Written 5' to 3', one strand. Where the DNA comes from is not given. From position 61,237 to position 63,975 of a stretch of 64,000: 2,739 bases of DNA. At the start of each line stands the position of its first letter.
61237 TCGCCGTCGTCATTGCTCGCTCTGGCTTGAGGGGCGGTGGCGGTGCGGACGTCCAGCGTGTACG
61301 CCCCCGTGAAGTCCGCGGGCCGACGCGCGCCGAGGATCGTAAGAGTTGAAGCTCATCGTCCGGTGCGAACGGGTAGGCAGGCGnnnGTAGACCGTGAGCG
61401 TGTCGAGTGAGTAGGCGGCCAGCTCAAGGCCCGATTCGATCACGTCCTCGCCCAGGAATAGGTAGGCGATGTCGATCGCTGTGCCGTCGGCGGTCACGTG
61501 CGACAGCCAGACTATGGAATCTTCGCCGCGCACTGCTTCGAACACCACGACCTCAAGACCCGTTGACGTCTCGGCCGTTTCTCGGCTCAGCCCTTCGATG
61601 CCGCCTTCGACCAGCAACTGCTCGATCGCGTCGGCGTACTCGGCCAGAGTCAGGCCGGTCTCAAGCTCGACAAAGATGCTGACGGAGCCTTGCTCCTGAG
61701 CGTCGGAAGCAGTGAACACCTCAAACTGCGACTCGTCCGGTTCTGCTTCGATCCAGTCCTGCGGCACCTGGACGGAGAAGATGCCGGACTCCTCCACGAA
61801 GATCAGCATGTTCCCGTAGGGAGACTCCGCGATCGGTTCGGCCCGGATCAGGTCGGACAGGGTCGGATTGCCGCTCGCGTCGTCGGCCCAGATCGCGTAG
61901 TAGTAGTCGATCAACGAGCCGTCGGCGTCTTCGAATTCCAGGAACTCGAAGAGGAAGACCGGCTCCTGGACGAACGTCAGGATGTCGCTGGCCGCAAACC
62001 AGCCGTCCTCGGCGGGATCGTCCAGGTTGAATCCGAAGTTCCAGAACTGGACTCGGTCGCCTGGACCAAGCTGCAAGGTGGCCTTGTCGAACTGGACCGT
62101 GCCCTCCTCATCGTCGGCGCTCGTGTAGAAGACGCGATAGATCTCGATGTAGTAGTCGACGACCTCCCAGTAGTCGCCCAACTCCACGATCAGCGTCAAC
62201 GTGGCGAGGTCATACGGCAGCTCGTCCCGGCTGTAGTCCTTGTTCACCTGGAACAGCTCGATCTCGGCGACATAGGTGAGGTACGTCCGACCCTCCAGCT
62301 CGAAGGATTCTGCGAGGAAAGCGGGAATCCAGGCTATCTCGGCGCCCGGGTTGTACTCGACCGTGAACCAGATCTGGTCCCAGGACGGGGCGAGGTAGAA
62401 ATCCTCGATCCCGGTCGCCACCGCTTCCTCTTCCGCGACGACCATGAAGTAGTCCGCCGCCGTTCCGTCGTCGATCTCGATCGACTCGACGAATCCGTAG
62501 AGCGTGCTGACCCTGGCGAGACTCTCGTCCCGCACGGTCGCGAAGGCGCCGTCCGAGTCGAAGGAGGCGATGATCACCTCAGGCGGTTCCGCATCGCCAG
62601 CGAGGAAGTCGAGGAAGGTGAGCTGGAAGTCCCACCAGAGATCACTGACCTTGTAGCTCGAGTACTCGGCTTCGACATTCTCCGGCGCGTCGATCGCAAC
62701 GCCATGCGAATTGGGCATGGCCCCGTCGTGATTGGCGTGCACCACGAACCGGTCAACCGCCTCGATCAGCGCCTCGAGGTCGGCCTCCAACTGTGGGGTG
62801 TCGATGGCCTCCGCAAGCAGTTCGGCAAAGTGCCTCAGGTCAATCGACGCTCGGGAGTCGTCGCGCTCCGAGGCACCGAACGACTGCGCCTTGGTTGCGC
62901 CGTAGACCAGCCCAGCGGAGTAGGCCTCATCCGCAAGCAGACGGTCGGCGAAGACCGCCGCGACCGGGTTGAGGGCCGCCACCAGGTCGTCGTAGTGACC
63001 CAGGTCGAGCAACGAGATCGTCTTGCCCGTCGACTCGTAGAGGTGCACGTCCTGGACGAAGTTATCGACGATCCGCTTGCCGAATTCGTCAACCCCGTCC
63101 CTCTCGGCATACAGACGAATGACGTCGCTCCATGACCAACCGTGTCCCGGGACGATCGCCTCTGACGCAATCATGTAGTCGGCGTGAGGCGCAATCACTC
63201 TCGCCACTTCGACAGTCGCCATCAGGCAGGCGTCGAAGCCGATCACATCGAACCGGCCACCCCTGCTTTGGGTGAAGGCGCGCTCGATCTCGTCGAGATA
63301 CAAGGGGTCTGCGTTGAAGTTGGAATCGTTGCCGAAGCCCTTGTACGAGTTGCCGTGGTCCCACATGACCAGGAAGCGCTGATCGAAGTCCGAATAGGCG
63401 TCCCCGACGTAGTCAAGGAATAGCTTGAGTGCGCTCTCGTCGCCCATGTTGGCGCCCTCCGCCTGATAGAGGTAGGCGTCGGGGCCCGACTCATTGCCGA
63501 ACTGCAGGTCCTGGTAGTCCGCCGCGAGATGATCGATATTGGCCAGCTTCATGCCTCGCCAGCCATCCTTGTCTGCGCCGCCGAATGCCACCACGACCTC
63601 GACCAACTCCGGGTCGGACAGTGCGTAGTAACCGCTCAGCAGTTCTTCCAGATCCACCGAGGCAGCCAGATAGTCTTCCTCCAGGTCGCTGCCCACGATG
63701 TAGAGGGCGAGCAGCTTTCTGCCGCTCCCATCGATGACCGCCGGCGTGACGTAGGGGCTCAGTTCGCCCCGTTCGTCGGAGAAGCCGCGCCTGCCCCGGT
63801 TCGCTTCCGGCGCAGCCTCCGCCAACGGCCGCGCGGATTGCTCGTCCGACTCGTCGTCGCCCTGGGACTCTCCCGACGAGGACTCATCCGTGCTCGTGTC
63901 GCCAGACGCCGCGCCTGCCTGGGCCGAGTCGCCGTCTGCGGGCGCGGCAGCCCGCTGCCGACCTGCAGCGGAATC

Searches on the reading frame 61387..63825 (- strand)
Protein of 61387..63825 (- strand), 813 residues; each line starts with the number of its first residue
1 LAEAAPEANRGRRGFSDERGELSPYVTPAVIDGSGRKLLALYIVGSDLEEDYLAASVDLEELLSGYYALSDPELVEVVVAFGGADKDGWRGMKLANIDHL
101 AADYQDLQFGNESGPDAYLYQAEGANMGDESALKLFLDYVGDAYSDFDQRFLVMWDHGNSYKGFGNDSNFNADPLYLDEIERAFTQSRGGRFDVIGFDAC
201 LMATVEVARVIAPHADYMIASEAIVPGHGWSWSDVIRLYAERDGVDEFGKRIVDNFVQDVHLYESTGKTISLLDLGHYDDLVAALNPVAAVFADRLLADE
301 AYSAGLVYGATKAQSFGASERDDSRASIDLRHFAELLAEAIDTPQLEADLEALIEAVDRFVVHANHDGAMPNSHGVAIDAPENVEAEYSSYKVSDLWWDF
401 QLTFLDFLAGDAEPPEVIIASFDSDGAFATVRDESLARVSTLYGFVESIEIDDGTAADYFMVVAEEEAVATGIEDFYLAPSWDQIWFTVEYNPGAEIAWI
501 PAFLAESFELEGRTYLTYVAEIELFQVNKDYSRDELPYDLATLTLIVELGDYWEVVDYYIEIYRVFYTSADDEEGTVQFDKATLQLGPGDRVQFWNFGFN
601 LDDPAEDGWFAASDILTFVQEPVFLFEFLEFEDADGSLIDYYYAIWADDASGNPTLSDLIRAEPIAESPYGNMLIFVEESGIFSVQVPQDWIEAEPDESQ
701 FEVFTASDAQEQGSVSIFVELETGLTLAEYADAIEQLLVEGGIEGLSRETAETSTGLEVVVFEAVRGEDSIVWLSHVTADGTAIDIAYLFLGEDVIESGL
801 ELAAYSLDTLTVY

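Call 46: search_protein_families(library=pfam, proteins=[window:61387-63825:-], max_evalue=0.001)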
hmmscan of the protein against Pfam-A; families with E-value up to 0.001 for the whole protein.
window:61387-63825:- (813 aa): 1 family
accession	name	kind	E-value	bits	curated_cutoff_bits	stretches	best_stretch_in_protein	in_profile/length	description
PF03415.19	Peptidase_C11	-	7.7e-41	141.3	25.8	1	42-293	2-239/359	Clostripain family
